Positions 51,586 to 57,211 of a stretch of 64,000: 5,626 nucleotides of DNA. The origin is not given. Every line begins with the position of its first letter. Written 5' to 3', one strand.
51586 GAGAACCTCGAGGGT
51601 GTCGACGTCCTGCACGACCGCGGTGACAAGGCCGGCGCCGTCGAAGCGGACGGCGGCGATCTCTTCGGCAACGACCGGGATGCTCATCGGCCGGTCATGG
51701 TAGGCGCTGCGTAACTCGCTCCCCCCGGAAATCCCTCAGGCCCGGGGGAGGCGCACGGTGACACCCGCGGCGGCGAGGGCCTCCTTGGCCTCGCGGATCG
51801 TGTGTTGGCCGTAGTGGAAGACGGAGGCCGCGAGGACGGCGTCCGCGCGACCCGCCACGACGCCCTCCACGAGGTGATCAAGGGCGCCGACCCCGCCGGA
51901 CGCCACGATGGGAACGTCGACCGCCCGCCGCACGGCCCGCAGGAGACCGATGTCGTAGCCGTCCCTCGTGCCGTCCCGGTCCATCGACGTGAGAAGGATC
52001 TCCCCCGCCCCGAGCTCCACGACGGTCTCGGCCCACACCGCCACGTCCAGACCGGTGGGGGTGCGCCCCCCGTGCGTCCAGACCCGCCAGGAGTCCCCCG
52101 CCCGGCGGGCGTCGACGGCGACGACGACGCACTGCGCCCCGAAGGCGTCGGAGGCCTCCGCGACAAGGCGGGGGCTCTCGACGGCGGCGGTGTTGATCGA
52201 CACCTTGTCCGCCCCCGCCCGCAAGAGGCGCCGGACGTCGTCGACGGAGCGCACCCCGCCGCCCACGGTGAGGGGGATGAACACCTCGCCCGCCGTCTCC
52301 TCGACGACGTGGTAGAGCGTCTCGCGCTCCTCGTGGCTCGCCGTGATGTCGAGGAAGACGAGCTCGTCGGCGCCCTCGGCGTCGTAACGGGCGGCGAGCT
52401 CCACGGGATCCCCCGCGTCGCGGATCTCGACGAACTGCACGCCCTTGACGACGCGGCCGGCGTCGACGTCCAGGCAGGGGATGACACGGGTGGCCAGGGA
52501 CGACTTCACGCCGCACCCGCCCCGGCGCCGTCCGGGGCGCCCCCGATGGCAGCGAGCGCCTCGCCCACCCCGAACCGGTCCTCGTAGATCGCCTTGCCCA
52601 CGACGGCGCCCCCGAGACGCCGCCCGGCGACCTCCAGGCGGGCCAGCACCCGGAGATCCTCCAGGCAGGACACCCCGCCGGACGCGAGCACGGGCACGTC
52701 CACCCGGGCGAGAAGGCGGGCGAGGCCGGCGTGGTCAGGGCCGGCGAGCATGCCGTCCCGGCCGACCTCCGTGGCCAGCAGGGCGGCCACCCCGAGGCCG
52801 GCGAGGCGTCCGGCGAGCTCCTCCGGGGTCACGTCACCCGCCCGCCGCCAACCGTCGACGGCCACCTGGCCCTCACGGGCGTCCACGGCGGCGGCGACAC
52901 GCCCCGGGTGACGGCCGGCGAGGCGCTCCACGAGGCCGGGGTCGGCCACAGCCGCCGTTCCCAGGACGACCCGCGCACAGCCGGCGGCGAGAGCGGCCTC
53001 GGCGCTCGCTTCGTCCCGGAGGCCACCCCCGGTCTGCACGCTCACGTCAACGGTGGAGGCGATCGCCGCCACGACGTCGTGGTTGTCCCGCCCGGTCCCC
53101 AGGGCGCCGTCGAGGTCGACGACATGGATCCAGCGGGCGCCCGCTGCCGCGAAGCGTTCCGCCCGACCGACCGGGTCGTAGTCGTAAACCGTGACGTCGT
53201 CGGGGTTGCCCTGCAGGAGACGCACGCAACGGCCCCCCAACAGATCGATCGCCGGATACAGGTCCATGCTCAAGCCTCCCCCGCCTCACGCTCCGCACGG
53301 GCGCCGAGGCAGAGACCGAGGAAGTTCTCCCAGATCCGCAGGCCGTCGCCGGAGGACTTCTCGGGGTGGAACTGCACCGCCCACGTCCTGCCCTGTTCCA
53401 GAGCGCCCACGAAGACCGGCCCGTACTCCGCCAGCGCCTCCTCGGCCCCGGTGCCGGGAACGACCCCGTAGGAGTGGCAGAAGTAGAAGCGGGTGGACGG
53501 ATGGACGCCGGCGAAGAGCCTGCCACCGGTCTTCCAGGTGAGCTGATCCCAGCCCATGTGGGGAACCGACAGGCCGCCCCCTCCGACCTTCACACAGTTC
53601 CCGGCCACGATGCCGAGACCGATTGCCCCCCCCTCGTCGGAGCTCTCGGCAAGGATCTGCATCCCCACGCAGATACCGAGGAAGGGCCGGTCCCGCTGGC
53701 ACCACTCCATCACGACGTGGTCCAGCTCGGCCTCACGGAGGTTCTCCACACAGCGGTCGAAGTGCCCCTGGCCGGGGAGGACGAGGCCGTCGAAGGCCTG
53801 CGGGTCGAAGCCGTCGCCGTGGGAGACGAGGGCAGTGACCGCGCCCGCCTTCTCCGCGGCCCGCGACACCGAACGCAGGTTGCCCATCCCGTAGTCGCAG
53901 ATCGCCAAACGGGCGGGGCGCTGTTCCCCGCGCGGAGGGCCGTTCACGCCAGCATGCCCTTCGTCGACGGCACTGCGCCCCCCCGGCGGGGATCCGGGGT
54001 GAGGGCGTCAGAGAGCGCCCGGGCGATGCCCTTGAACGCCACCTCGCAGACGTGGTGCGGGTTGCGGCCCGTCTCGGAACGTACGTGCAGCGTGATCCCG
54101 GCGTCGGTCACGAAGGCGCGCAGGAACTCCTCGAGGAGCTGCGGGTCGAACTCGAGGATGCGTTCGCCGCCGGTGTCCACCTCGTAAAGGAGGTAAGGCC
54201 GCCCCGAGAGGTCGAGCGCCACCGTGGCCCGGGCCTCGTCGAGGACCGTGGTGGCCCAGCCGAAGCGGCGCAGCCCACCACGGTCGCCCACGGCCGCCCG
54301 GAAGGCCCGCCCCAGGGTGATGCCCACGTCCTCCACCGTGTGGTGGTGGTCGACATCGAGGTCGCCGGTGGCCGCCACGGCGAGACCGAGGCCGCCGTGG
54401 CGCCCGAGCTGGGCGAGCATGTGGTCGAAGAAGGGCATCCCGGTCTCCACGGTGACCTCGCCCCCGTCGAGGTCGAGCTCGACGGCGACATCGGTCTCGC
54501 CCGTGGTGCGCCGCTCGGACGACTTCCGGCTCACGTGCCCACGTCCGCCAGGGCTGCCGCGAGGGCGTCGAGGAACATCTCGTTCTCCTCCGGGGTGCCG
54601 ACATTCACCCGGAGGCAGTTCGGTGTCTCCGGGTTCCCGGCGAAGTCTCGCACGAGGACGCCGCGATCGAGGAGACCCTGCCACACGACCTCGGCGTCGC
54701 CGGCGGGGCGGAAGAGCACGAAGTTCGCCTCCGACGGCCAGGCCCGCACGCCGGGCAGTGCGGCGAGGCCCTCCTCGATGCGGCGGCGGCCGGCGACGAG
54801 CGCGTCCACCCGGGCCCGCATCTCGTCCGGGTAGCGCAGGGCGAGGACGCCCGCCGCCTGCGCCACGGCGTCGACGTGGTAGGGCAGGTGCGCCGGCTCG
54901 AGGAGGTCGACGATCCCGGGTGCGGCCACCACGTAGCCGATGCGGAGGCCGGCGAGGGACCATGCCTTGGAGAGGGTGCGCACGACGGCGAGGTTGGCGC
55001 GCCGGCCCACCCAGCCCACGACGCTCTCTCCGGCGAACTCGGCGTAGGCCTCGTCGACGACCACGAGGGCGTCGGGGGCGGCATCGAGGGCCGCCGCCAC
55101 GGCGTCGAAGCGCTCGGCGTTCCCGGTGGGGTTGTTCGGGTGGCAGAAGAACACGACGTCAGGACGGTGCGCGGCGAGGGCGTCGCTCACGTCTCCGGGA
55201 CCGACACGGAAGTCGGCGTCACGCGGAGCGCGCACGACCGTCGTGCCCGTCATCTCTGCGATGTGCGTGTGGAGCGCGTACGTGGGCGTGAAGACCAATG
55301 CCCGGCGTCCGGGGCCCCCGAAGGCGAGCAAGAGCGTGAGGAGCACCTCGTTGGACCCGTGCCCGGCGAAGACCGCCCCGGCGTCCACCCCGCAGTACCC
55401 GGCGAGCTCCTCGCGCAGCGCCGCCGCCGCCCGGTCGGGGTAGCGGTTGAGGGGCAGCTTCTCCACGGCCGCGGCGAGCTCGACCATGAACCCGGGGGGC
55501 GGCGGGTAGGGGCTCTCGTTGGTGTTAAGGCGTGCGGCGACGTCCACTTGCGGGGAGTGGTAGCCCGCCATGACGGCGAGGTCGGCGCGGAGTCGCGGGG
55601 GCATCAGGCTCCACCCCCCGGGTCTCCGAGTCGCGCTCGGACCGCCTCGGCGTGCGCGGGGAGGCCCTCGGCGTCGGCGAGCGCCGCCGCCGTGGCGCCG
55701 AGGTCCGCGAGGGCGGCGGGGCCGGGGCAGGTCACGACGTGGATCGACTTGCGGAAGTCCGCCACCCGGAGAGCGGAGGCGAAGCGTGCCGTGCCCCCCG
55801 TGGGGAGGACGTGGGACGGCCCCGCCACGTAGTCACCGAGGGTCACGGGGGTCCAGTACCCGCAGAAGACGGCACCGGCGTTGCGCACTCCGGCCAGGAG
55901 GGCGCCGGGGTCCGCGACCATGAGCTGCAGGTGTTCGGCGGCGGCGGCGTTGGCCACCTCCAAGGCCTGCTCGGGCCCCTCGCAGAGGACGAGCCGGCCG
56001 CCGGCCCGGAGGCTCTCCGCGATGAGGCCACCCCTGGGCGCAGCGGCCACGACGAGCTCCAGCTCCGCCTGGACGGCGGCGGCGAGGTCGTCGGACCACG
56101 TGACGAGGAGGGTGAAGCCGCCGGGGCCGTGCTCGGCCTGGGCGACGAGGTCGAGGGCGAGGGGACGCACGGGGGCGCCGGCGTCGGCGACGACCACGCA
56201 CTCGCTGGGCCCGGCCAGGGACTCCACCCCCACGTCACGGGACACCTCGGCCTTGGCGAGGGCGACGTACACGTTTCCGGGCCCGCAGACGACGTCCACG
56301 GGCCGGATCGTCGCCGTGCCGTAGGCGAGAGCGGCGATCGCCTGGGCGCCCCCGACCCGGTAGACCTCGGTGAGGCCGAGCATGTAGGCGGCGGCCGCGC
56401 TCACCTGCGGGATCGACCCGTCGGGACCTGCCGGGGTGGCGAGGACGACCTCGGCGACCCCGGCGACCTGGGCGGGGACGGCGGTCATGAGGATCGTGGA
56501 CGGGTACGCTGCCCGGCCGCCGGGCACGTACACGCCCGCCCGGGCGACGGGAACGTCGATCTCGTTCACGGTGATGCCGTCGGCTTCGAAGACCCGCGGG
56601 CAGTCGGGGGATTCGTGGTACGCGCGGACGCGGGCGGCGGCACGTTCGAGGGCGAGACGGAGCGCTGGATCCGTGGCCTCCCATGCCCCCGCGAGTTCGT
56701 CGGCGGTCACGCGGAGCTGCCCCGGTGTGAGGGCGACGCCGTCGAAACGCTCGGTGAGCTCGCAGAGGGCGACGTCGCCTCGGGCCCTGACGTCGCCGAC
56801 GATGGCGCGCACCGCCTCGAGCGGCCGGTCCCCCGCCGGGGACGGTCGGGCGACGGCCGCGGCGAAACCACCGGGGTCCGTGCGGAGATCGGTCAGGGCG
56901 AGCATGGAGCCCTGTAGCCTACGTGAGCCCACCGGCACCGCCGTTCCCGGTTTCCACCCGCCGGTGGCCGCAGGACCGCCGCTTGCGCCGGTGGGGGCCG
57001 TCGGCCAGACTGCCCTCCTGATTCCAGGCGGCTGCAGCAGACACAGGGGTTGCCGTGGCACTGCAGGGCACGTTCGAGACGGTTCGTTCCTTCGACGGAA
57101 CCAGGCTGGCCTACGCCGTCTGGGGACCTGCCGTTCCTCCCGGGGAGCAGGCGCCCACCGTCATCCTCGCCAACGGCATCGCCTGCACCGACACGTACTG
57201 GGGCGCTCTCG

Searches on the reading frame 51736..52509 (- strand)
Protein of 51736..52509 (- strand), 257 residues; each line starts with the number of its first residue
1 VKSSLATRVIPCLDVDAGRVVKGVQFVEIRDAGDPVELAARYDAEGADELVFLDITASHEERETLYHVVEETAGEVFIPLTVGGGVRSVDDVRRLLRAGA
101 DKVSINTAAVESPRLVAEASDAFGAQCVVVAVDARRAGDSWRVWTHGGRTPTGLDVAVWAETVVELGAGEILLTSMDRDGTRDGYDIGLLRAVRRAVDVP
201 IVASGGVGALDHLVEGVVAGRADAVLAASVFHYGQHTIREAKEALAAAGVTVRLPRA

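Call 100: search_protein_families(library=pfam, proteins=[window:51736-52509:-], max_evalue=0.0001)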
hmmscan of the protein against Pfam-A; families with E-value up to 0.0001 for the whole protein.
window:51736-52509:- (257 aa): 2 families
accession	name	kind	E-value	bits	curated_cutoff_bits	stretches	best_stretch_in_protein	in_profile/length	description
PF00977.27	His_biosynth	-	8.2e-83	277.8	23.6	1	8-236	1-227/228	Histidine biosynthesis protein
PF05690.20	ThiG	-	6.3e-05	22.9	23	0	73-120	171-218/247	Thiazole biosynthesis protein ThiG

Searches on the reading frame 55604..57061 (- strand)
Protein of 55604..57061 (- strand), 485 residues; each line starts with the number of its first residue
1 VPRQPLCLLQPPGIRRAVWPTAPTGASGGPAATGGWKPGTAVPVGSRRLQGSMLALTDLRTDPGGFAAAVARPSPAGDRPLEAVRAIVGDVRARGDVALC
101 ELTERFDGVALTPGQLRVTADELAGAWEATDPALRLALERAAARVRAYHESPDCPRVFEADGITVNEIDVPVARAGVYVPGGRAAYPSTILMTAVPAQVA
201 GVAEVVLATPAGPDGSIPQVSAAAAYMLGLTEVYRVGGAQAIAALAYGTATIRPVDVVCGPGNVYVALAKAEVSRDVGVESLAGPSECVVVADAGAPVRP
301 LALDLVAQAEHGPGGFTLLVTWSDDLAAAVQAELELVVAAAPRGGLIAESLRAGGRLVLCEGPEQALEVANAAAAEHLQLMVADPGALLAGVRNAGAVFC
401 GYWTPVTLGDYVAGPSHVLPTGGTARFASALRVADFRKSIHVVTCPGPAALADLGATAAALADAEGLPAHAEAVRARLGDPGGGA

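Call 39: search_protein_families(library=pfam, proteins=[window:55604-57061:-], max_evalue=0.0001)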
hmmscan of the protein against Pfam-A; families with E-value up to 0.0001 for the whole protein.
window:55604-57061:- (485 aa): 1 family
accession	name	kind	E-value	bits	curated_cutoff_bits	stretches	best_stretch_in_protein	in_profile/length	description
PF00815.25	Histidinol_dh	-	6.2e-140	467.3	27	1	81-478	12-411/411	Histidinol dehydrogenase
